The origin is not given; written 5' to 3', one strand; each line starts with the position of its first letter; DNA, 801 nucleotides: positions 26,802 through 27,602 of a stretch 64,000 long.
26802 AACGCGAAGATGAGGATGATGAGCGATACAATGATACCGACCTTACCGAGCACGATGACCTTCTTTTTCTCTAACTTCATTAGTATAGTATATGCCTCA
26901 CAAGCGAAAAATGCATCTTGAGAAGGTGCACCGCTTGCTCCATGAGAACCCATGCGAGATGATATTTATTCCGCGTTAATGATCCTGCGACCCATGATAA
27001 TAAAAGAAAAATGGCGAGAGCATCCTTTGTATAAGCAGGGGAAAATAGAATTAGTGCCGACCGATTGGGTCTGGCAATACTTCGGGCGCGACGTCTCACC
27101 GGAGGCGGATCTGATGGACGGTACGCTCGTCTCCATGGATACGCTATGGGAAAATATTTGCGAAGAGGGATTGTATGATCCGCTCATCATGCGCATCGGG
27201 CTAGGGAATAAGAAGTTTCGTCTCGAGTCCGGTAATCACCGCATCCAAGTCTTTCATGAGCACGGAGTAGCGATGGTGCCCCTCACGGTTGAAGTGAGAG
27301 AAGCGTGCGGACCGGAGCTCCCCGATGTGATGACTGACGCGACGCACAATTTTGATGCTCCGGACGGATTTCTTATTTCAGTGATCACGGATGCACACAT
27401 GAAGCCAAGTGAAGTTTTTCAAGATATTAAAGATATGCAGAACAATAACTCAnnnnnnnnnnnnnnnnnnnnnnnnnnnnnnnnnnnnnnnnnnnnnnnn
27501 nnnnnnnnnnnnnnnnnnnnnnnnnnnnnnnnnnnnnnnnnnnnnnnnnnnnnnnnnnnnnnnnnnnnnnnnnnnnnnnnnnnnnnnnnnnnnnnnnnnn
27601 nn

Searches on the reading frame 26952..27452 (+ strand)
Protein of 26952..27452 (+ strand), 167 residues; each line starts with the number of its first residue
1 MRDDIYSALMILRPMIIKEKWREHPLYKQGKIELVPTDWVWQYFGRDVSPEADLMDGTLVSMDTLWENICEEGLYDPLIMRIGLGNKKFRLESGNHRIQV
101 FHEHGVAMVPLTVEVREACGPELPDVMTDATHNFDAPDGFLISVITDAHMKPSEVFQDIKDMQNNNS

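Call 3: search_protein_families(library=pfam, proteins=[window:26952-27452:+], max_evalue=10)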
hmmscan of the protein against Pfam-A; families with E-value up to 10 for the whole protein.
window:26952-27452:+ (167 aa): 1 family
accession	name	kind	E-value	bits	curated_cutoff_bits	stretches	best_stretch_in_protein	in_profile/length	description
PF02195.25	ParB_N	-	0.077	13.5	26.3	1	62-113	27-77/95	ParB N-terminal domain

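Call 4: search_protein_families(library=ncbifam, proteins=[window:26952-27452:+], max_evalue=10)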
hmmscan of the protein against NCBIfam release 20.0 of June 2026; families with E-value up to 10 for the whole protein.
window:26952-27452:+ (167 aa): 2 families
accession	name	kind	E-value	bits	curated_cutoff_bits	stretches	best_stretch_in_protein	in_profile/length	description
TIGR04285.1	nucleoid_noc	exception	0.085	12.2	315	1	61-114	25-76/255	nucleoid occlusion protein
NF041355.1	XopQ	equivalog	0.14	10.9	500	1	29-80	296-350/402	type III secretion system effector XopQ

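Call 5: search_protein_families(library=padloc, proteins=[window:26952-27452:+], max_evalue=10)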
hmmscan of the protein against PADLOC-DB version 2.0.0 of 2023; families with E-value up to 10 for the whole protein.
window:26952-27452:+ (167 aa): 0 families

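Call 6: search_protein_families(library=phrogs, proteins=[window:26952-27452:+], max_evalue=10)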
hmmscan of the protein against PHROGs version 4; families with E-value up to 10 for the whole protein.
window:26952-27452:+ (167 aa): 6 families
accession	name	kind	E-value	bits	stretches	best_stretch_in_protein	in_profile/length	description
phrog_723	-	DNA, RNA and nucleotide metabolism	0.0028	18.5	1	63-111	34-83/223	ParB-like partition protein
phrog_26387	-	DNA, RNA and nucleotide metabolism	0.0051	17.3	1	63-113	34-84/252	ParB-like partition nuclease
phrog_3951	-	unknown function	0.028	14.9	1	63-102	45-84/301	-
phrog_3264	-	DNA, RNA and nucleotide metabolism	0.043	14.4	1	64-115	74-123/337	ParB-like partition protein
phrog_17439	-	unknown function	0.043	14.2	1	62-113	40-90/240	-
phrog_7405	-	unknown function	0.28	11.8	1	61-107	46-91/250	-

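Call 7: find_homologous_proteins(query=window:26952-27452:+)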
Query window:26952-27452:+ (167 aa): 198 proteins with E <= 0.001 among 215 candidates; the best 120 are listed.
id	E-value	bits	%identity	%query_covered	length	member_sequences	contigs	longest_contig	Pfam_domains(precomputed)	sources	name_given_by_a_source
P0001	7.6e-105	366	100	95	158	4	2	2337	-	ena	-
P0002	6.3e-88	311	88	91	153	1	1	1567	-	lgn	-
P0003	1.6e-74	268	76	89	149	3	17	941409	-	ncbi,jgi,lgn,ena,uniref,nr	ncbi:hypothetical protein A3C91_00635 [Candidatus Azambacteria bacterium RIFCSPHIGHO2_02_FULL_52_12]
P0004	3.3e-73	263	72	90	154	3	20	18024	-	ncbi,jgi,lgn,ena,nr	ncbi:hypothetical protein A2662_02060 [Candidatus Giovannonibacteria bacterium RIFCSPHIGHO2_01_FULL_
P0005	1.0e-72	262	72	89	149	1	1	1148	-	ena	-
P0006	4.4e-72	260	78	86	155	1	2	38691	-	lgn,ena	-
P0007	8.4e-72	259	72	87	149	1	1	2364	PF02195.27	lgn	-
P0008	1.1e-71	258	74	87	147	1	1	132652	-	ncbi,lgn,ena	-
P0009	1.2e-71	258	72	87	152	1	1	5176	-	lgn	-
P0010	2.7e-71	257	71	87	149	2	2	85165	PF02195.27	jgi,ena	jgi:hypothetical protein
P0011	3.7e-71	257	73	87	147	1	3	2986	-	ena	-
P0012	3.7e-71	257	73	87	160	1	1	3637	-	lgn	-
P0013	5.1e-71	256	68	90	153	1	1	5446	-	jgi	-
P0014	9.3e-71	255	74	87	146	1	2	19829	-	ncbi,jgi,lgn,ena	-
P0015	2.5e-70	254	73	87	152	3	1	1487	-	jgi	jgi:hypothetical protein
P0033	1.2e-67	245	71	87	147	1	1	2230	PF02195.27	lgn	-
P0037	3.6e-67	244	71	87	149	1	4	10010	PF02195.27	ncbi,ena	-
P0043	1.0e-66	242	70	87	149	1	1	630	PF02195.27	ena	-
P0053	6.9e-66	240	70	87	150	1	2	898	PF02195.27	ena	-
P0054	7.2e-66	239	70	87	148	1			PF02195.27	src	-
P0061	2.5e-65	238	71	86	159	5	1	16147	PF02195.27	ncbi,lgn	-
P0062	4.8e-65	237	71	83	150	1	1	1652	PF02195.27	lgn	-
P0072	2.4e-63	231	77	78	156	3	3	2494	-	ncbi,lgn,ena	-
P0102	4.0e-59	218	70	82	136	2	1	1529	PF02195.27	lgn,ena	-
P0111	6.1e-58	214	62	87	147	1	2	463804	PF02195.27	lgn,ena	-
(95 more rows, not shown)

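Call 14: search_solved_structures(query=A1, max_evalue=10, show_alignments=2)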
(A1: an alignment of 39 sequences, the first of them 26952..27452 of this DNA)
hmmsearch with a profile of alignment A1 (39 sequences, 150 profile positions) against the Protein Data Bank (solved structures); distinct sequences matched with E-value up to 10: 4.
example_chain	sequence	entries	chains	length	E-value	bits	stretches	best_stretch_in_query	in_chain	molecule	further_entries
6d69_A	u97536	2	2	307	9.9e-05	25.3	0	60-91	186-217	NHL Repeat Region of D. melanogaster Thin | Thin, isoform D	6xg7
4nfy_A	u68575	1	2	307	0.093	15.6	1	28-86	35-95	D-3-phosphoglycerate dehydrogenase, putative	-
4njm_A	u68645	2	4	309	0.094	15.6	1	28-86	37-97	D-3-phosphoglycerate dehydrogenase, putative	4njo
6sdk_A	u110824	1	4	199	1.2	12.1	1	48-100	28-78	Stage 0 sporulation protein J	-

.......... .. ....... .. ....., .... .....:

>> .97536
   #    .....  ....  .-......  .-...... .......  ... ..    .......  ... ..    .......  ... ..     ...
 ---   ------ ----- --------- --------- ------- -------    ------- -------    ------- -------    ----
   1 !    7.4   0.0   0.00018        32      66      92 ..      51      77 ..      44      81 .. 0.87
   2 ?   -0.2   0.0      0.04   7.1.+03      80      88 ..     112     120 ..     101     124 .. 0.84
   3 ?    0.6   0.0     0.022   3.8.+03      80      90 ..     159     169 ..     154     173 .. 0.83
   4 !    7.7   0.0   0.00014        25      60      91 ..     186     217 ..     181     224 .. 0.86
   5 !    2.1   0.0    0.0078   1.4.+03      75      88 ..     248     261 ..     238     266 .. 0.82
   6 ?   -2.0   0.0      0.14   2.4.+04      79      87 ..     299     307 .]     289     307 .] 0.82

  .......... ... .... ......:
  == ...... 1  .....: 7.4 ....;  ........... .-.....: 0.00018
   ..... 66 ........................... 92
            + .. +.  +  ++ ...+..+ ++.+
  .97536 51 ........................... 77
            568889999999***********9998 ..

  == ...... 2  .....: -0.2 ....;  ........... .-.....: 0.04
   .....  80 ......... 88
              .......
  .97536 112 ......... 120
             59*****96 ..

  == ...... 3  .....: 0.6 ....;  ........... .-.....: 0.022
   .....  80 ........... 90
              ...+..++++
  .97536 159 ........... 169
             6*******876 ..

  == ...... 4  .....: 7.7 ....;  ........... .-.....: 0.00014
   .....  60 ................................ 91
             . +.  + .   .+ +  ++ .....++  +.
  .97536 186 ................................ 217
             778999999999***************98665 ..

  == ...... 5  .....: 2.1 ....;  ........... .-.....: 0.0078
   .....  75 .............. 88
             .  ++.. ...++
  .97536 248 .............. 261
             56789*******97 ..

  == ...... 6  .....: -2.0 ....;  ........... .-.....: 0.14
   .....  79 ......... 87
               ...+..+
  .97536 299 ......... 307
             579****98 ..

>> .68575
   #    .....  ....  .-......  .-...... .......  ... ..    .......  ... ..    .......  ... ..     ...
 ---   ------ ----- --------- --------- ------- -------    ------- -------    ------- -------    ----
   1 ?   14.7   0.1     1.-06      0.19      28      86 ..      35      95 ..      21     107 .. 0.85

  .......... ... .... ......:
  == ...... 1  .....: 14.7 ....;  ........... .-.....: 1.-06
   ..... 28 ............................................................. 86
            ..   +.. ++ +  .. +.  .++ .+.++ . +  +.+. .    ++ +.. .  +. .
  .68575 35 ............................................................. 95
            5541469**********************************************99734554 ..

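Call 16: find_related_loci(query=A1, collection=genome_contigs, flank=6000)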
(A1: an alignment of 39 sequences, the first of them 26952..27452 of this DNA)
Query A1 (167 aa) in genome_contigs; peptide patterns used: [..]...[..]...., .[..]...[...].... (x = any residue, [..] = any of these).
49 stretches matched a pattern; 20 encode a relative of the query (tblastn E <= 1e-3); 20 distinct loci.
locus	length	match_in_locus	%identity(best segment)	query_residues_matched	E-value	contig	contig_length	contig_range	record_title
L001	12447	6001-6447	76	15-163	7e-79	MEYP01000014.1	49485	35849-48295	MAG: Candidatus Azambacteria bacterium RIFCSPHIGHO2_02_FULL_52_12 rifcsphigho2_02_scaffold_3377, whole genome shotgun se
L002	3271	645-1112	69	17-166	1e-71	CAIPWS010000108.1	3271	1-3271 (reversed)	uncultured bacterium isolate Umea2p3_bin-1408 genome assembly, contig: bin-1408:108/148, whole genome shotgun sequence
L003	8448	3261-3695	70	15-159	1e-70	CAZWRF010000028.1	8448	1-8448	MAG TPA_asm: uncultured Candidatus Saccharibacteria bacterium isolate binchicken_co150_727 genome assembly, contig: NODE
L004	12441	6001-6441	69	13-159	3e-70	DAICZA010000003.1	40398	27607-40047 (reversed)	MAG TPA_asm: bacterium isolate clean1989 NODE_3_length_40398_cov_4.328886, whole genome shotgun sequence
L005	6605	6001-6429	71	17-159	1e-69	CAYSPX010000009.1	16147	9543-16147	MAG TPA_asm: uncultured Candidatus Saccharibacteria bacterium isolate SRP286056_co1_32 genome assembly, contig: NODE_440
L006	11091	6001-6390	77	30-159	4e-68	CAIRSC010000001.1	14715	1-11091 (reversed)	uncultured bacterium isolate Umea1_bin-3528 genome assembly, contig: bin-3528:001/113, whole genome shotgun sequence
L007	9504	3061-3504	66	15-162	1e-67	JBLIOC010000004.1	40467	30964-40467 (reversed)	MAG: Candidatus Paceibacteria bacterium isolate 3300053785_176 Ga0535658_0001423, whole genome shotgun sequence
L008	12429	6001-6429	63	17-159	2e-65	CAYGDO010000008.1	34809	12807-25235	MAG TPA_asm: uncultured Candidatus Saccharibacteria bacterium isolate ERP113451_co1_61 genome assembly, contig: NODE_134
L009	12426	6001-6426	61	15-157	6e-61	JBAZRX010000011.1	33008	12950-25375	MAG: Candidatus Paceibacterota bacterium isolate SO_2017_GW1_159 NODE_5861_length_33008_cov_1.228399_OW334_2017, whole g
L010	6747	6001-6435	59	15-159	7e-60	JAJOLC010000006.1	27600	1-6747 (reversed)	MAG: Candidatus Paceibacterota bacterium isolate MAG-712 c_000000000027, whole genome shotgun sequence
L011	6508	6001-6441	59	15-161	5e-59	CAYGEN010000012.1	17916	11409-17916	MAG TPA_asm: uncultured Candidatus Saccharibacteria bacterium isolate ERP113451_co3_404 genome assembly, contig: NODE_23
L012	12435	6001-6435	58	15-159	1e-58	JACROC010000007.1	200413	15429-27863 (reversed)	MAG: Candidatus Harrisonbacteria bacterium isolate NC_groundwater_1951_Pr3_S-0.2um_42_5 scaffold_759644, whole genome sh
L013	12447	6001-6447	58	15-159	3e-57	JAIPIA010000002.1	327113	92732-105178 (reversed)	MAG: Candidatus Paceibacterota bacterium isolate Tobar12.5m-G42 Tobar12-5m-C13, whole genome shotgun sequence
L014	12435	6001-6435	74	15-159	9e-75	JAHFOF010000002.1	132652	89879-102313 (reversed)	MAG: bacterium isolate nzgw498 NODE_156_length_132653_cov_4.041650, whole genome shotgun sequence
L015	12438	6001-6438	56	14-159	6e-56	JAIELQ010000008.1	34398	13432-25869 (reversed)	MAG: Patescibacteria group bacterium isolate co.spades.CONCOCT.1kb_083 c_000000000106, whole genome shotgun sequence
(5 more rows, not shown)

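Call 20: predict_structure(alignment_id=A1)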
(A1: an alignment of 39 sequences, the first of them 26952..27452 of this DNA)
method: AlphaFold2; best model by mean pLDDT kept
length: 167 residues; sequences in the alignment: 39
mean_pLDDT: 87.9   pTM: 0.82
mean pLDDT of the five models: 87.9, 86.6, 85.9, 85.0, 84.2
residues with pLDDT >= 90: 122; 70-90: 23; 50-70: 10; < 50: 12
segments of 3 or more residues with pLDDT < 50: 1-12
pLDDT, mean of each block of 10 residues (from residue 1): 43 73 98 97 87 93 96 96 95 94 96 95 68 86 96 96 85
secondary structure, 60 per line:
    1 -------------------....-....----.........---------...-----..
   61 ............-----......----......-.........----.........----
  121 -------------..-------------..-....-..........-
elements in order: H20-23 H25-28 E33-36 H37-41 E51-53 E59-61 H62-72 E78-83 E88-93 H95-103 E108-116 H152-155 H157-166

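Call 33: search_protein_families(library=pfam, alignment_id=A1, max_evalue=1)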
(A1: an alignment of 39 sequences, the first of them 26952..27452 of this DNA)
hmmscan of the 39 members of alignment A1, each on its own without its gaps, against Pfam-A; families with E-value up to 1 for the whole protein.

A. member 1, window:26952-27452:+ (167 aa): 1 family
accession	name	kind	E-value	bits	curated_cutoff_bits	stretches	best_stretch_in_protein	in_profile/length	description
PF02195.25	ParB_N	-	0.077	13.5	26.3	1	62-113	27-77/95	ParB N-terminal domain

B. families by the number of members that match (of 39 scanned): 8 families
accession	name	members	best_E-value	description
PF02195.25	ParB_N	35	3e-05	ParB N-terminal domain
PF22423.2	AmyB_C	2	0.012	Alpha-amylase-like, C-terminal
PF13378.12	MR_MLE_C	1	0.046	Enolase C-terminal domain-like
PF18804.6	CxC3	1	0.076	CxC3 like cysteine cluster associated with KDZ transposases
PF24288.1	DUF7476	1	0.15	Family of unknown function (DUF7476)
PF22162.2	PFIN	1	0.16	Plasmid Fertility inhibition factor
PF25393.1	LTM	1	0.18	LUBAC thetering domain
PF00828.25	Ribosomal_L27A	1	0.28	Ribosomal proteins 50S-L15, 50S-L18e, 60S-L27A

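Call 39: find_related_loci(query=A1, collection=viral_contigs, flank=5000)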
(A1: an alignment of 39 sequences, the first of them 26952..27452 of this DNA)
Query A1 (167 aa) in viral_contigs; peptide patterns used: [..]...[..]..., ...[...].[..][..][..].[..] (x = any residue, [..] = any of these).
25 stretches matched a pattern, but none encodes a relative of the query by tblastn (E <= 1e-3).

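Call 49: find_homologous_proteins(query=A1, max_evalue=0.001)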
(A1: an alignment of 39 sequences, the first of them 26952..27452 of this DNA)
Query A1 (39 sequences) (167 aa, profile of the alignment): 274 proteins with E <= 0.001 among 5103 candidates; the best 120 are listed.
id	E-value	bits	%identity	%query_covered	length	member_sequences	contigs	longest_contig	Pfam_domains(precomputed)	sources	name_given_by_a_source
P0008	3.0e-81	288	74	87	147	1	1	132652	-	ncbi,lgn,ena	-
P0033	3.1e-81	288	71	87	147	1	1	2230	PF02195.27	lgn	-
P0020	1.3e-80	286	74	87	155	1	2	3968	-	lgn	-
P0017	1.6e-80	286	72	87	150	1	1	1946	-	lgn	-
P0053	1.9e-80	286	70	87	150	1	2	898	PF02195.27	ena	-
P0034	2.5e-80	285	70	89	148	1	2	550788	-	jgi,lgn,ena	-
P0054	2.8e-80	285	70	87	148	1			PF02195.27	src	-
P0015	2.9e-80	285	73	87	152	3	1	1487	-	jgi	jgi:hypothetical protein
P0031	3.6e-80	285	71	89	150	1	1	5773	-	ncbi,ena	-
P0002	5.4e-80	284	88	91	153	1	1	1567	-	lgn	-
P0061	8.3e-80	284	71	86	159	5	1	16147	PF02195.27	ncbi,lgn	-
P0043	9.7e-80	283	70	87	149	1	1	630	PF02195.27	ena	-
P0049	1.2e-79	283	69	89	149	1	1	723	-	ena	-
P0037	2.1e-79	282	71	87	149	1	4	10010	PF02195.27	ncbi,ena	-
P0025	2.4e-79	282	72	87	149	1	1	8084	-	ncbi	-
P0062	5.4e-78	278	71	83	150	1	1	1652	PF02195.27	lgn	-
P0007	1.4e-77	276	72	87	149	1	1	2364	PF02195.27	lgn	-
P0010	1.1e-75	270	71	87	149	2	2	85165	PF02195.27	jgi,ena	jgi:hypothetical protein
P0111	3.7e-74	265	62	87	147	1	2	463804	PF02195.27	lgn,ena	-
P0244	4.4e-72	259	60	87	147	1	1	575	PF02195.27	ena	-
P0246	1.0e-71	257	61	86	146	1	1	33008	PF02195.27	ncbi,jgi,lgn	ncbi:MAG: ParB N-terminal domain-containing protein [Candidatus Paceibacterota bacterium]|jgi:hypoth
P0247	3.1e-71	256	57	89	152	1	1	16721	PF02195.27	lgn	-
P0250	1.1e-70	254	59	90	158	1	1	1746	PF02195.27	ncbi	-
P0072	3.1e-70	253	77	78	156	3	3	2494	-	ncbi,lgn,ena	-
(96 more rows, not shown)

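Call 65: fold_search(model_id=the predicted structure, library=pdb)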
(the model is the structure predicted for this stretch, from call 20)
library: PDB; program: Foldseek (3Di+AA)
matches with E <= 10: 140; with E <= 0.001: 0
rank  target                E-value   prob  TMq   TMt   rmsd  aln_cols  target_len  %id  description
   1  7nfu_A                3.6e-03  0.99  0.35  0.27   9.0       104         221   20  Crystal structure of C-terminally truncated Geobacillus thermoleovorans nucleoid occlusion protein Noc (released 2021-02-17)
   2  7ng0                  4.4e-03  1.00  0.34  0.29   5.7        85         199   19  Crystal structure of N- and C-terminally truncated Geobacillus thermoleovorans nucleoid occlusion protein Noc (released 2021-02-17)
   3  7nfu_B                7.8e-03  0.99  0.30  0.24   5.9        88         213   17  Crystal structure of C-terminally truncated Geobacillus thermoleovorans nucleoid occlusion protein Noc (released 2021-02-17)
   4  7ol9_B                8.9e-03  0.98  0.33  0.28   5.8        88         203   14  Crystal structure of C-terminally truncated Bacillus subtilis nucleoid occlusion protein (Noc) complexed to the Noc-bi (released 2022-03-09)
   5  6ryk_A                1.8e-02  0.89  0.28  0.34   6.5        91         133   16  Crystal structure of the ParB-like protein PadC (released 2020-01-22)
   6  7ol9_A                2.1e-02  0.96  0.32  0.28   6.0        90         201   13  Crystal structure of C-terminally truncated Bacillus subtilis nucleoid occlusion protein (Noc) complexed to the Noc-bi (released 2022-03-09)
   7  7bnr_A                2.3e-02  0.96  0.34  0.29   5.1        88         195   18  Crystal structure of a ParB Q52A mutant from Myxococcus xanthus bound to CTPyS (released 2021-09-08)
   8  5ujd_A                2.7e-02  0.96  0.33  0.23   5.9        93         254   19  SbnI from Staphylococcus pseudintermedius (released 2018-01-24)
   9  6sdk_A                2.7e-02  0.87  0.30  0.25   6.2        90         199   22  Crystal structure of bacterial ParB dimer bound to CDP (released 2019-10-23)
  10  6ryk_B                2.7e-02  0.84  0.28  0.34   6.4        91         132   16  Crystal structure of the ParB-like protein PadC (released 2020-01-22)
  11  7bnk_B                3.5e-02  0.93  0.33  0.29   5.7        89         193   21  Crystal structure of ParB from Myxococcus xanthus bound to CDP and Monothiophosphate (released 2021-09-08)
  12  7bm8_A                3.9e-02  0.92  0.34  0.32   5.5        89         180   18  Crystal structure of the C-terminally truncated chromosome-partitioning protein ParB from Caulobacter crescentus compl (released 2021-04-28)
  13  7bnk_A                4.2e-02  0.92  0.33  0.29   5.5        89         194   20  Crystal structure of ParB from Myxococcus xanthus bound to CDP and Monothiophosphate (released 2021-09-08)
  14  5x0b                  4.5e-02  0.93  0.30  0.21   5.7        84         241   14  Free serine kinase in complex with AMP (released 2017-04-12)
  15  5x0k                  5.1e-02  0.92  0.30  0.21   5.7        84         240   14  Free serine kinase (E30Q mutant) in complex with AMP (released 2017-04-12)
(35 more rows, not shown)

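Call 66: find_encoding_contigs(protein=P0072, flank=4000, max_places=3)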
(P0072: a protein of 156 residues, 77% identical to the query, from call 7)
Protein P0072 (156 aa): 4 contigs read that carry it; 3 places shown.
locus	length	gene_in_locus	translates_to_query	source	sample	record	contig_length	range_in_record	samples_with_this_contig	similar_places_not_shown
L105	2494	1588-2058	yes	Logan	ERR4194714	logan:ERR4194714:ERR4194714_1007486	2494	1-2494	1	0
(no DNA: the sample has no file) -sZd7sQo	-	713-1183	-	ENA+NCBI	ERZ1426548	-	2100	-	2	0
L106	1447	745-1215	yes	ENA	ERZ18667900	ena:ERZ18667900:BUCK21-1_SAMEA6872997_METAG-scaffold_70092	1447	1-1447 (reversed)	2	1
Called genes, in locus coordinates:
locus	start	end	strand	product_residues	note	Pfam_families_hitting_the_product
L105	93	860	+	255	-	PF03988:DUF347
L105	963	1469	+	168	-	-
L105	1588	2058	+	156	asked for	-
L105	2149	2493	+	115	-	?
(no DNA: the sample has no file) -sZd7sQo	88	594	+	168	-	-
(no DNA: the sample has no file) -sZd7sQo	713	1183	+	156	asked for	-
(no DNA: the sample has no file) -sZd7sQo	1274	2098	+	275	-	?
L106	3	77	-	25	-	?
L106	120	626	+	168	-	-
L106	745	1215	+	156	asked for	-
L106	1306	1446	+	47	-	?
